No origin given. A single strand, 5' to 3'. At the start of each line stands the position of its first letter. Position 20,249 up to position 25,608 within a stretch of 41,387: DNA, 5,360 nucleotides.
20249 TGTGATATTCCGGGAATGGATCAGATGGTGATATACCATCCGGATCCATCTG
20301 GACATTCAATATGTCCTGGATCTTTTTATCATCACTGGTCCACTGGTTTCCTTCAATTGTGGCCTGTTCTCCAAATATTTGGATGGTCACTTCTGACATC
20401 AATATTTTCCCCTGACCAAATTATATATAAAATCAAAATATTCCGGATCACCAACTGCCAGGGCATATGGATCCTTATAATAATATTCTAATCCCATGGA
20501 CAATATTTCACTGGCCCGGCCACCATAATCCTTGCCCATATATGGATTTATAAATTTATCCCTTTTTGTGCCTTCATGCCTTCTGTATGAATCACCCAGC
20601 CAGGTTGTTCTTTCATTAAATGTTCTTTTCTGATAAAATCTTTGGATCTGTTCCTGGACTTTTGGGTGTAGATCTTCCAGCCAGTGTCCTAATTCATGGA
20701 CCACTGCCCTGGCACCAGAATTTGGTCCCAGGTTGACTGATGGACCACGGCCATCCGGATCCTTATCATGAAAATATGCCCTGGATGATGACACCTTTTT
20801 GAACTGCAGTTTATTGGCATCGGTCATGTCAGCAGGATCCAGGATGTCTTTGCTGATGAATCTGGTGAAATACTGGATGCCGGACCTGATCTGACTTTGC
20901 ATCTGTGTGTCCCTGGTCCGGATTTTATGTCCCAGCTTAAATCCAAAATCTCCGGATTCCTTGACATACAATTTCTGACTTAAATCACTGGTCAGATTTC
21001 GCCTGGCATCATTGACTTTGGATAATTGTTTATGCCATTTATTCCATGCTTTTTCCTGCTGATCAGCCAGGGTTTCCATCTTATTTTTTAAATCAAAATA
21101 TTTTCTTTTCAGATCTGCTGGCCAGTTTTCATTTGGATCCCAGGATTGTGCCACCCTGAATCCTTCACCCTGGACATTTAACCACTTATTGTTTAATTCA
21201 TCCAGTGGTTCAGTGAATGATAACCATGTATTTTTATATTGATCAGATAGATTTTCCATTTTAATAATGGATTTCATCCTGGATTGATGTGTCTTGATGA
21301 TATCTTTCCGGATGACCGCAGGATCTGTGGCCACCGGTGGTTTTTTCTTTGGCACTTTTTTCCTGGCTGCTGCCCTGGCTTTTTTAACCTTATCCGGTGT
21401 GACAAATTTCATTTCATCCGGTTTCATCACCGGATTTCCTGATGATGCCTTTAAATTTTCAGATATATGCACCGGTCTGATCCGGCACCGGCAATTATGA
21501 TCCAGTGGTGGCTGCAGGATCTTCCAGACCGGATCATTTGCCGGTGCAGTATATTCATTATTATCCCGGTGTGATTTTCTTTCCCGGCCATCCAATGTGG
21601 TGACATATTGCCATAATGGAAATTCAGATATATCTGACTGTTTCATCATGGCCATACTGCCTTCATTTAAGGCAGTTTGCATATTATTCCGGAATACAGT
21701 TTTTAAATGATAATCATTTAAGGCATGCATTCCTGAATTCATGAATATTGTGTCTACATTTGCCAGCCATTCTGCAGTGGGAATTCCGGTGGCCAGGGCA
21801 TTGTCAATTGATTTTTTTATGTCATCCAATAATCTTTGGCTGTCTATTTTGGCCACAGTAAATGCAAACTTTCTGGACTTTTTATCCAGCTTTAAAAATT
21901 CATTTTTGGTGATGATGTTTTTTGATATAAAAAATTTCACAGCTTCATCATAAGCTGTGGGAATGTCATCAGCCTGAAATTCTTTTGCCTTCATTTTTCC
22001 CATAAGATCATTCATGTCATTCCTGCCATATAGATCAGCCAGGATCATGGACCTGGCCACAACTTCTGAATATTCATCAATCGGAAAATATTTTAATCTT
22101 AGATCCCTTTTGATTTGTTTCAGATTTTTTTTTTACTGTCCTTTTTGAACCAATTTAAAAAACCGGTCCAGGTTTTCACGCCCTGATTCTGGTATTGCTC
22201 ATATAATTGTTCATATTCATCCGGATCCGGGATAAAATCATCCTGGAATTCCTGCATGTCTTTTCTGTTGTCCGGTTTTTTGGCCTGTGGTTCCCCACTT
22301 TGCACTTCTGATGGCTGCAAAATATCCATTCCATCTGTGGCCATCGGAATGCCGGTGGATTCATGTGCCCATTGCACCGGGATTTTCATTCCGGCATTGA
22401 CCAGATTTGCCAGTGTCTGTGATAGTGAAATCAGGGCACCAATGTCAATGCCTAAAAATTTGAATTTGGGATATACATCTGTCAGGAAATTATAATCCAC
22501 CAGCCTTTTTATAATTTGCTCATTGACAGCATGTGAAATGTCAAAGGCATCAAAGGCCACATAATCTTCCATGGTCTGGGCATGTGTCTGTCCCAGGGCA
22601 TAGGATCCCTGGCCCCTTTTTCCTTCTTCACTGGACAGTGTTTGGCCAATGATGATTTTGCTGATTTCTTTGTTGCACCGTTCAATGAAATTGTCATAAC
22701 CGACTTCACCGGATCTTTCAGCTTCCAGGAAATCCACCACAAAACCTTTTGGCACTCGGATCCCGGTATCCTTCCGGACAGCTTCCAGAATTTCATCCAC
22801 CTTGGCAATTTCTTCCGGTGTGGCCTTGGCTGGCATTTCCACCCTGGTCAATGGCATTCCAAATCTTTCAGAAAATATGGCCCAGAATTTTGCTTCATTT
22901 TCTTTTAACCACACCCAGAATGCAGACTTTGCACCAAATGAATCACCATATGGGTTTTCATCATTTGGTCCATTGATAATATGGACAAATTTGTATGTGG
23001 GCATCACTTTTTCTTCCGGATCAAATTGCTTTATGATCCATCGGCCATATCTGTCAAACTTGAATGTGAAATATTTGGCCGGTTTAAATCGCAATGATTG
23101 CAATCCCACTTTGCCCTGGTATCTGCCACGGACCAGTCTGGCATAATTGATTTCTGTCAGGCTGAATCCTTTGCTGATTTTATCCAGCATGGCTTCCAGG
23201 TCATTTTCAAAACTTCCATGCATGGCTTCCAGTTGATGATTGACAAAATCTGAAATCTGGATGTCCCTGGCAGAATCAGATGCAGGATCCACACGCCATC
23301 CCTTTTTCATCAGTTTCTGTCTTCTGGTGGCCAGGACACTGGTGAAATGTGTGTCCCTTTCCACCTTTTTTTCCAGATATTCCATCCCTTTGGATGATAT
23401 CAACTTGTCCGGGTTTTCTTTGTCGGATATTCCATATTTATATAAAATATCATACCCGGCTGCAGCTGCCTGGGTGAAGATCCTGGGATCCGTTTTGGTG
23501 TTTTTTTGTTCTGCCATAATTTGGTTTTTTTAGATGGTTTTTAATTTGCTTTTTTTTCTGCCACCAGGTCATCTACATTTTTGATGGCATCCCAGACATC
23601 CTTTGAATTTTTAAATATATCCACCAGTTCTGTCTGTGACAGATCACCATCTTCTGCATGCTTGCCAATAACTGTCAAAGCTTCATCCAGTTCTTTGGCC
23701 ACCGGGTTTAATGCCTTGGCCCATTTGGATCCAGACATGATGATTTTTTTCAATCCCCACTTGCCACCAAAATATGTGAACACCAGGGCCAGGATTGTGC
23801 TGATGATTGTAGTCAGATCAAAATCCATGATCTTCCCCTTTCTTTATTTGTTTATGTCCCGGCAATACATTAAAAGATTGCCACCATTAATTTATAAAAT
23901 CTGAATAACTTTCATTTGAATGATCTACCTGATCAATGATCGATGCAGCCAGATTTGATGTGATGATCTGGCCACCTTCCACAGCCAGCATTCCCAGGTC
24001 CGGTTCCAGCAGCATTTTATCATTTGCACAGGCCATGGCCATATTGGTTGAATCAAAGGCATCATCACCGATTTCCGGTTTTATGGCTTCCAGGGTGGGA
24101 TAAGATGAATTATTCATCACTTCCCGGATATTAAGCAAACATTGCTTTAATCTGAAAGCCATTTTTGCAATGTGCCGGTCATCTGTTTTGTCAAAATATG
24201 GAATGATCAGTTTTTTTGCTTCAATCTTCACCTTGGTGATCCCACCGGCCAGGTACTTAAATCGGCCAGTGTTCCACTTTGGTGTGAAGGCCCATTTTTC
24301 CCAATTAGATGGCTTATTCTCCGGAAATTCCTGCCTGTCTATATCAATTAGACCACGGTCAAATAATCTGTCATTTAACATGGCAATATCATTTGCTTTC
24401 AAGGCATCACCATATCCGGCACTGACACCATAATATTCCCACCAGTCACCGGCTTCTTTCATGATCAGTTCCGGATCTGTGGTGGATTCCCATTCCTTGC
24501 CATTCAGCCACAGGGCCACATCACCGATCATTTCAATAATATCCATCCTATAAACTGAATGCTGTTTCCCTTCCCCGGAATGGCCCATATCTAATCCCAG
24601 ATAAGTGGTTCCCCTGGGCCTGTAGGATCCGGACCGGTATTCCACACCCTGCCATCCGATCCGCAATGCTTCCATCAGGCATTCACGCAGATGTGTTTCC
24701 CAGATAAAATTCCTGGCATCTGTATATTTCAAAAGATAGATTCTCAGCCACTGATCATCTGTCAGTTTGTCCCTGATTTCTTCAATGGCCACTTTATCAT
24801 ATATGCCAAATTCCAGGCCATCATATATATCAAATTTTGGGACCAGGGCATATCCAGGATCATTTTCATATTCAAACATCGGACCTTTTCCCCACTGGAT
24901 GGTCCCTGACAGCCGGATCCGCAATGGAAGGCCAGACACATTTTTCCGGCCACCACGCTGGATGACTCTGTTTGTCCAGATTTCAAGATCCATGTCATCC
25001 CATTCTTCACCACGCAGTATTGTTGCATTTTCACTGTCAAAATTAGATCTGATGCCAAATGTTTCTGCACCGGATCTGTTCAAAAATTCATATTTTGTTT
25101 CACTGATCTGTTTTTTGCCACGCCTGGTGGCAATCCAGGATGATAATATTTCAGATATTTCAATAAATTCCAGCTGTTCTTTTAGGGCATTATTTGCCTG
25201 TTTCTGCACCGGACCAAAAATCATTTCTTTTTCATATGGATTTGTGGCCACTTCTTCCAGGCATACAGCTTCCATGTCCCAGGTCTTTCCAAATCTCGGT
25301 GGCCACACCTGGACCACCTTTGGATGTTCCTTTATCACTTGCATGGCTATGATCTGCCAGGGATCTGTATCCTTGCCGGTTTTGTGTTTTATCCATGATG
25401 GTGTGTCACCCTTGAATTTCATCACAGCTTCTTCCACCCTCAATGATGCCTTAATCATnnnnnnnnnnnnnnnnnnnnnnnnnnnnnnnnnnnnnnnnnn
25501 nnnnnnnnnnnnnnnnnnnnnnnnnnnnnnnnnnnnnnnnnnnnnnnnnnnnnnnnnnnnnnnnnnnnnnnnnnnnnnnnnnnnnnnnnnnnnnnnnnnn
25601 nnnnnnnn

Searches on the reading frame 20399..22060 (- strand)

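Call 8: search_protein_families(library=phrogs, proteins=[window:20399-22060:-], max_evalue=0.01)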
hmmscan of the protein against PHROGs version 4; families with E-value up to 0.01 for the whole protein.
window:20399-22060:- (553 aa): 15 families
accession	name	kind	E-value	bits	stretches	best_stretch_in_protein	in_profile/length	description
phrog_220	-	head and packaging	3.8e-39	135.5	1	4-352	868-1218/1338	minor head protein and DNA pilot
phrog_33618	-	unknown function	1.9e-35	123.8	1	224-550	64-384/386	-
phrog_595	-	head and packaging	5.8e-13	50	1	64-419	173-462/513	head maturation protease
phrog_19443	-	head and packaging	2.4e-09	37.2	1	450-528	460-540/579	minor head protein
phrog_115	-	head and packaging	4.4e-09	37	1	75-410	204-542/665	minor head protein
phrog_4728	-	head and packaging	2.1e-08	34.4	1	56-294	164-412/591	head morphogenesis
phrog_28631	-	unknown function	6.5e-08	32.6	1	53-195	49-192/550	-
phrog_8561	-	unknown function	1.7e-07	31.4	1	416-526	346-456/497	-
phrog_19194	-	unknown function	2.8e-07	30.6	1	114-200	118-203/438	-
phrog_2468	-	head and packaging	4e-07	30.8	1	35-206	110-281/303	head morphogenesis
phrog_23416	-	unknown function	1.2e-06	28.7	1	115-197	96-177/459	-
phrog_20397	-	unknown function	4.3e-06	26.7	1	447-548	326-432/589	-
phrog_2662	-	head and packaging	1.6e-05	24.7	1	60-197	566-708/717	portal protein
phrog_35074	-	unknown function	0.0032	16.4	1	147-197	581-631/890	-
phrog_3517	-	head and packaging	0.0034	17.7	1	113-200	229-331/371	head morphogenesis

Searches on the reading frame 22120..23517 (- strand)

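Call 111: search_protein_families(library=pfam, proteins=[window:22120-23517:-], max_evalue=0.001)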
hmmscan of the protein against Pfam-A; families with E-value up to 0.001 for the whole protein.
window:22120-23517:- (465 aa): 1 family
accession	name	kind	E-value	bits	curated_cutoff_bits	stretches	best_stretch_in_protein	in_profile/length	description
PF06074.18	Portal_Mu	-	6.7e-75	252.9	23.9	1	50-390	5-336/336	Portal protein of Mu bacteriophage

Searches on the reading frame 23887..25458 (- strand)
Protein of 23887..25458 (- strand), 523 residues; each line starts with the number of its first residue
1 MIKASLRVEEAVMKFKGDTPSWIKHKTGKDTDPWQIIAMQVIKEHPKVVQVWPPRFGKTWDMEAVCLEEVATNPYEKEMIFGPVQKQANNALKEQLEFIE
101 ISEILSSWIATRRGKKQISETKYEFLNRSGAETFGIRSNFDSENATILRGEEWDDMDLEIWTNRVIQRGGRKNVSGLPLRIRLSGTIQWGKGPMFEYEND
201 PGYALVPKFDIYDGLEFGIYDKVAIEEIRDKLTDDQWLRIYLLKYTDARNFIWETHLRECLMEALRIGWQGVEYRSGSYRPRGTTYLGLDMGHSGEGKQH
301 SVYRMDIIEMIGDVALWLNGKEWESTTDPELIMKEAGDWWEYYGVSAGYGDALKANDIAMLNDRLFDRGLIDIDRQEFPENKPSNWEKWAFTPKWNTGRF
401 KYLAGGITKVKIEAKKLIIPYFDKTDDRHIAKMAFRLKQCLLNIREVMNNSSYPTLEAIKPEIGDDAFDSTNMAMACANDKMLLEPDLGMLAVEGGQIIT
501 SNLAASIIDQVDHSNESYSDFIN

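Call 111: search_protein_families(library=pfam, proteins=[window:23887-25458:-], max_evalue=0.001)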
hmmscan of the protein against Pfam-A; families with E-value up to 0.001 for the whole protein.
window:23887-25458:- (523 aa): 1 family
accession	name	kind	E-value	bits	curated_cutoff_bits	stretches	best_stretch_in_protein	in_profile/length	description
PF05876.18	GpA_ATPase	-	6e-05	23.2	25.6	1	36-160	16-144/247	Phage terminase large subunit gpA, ATPase domain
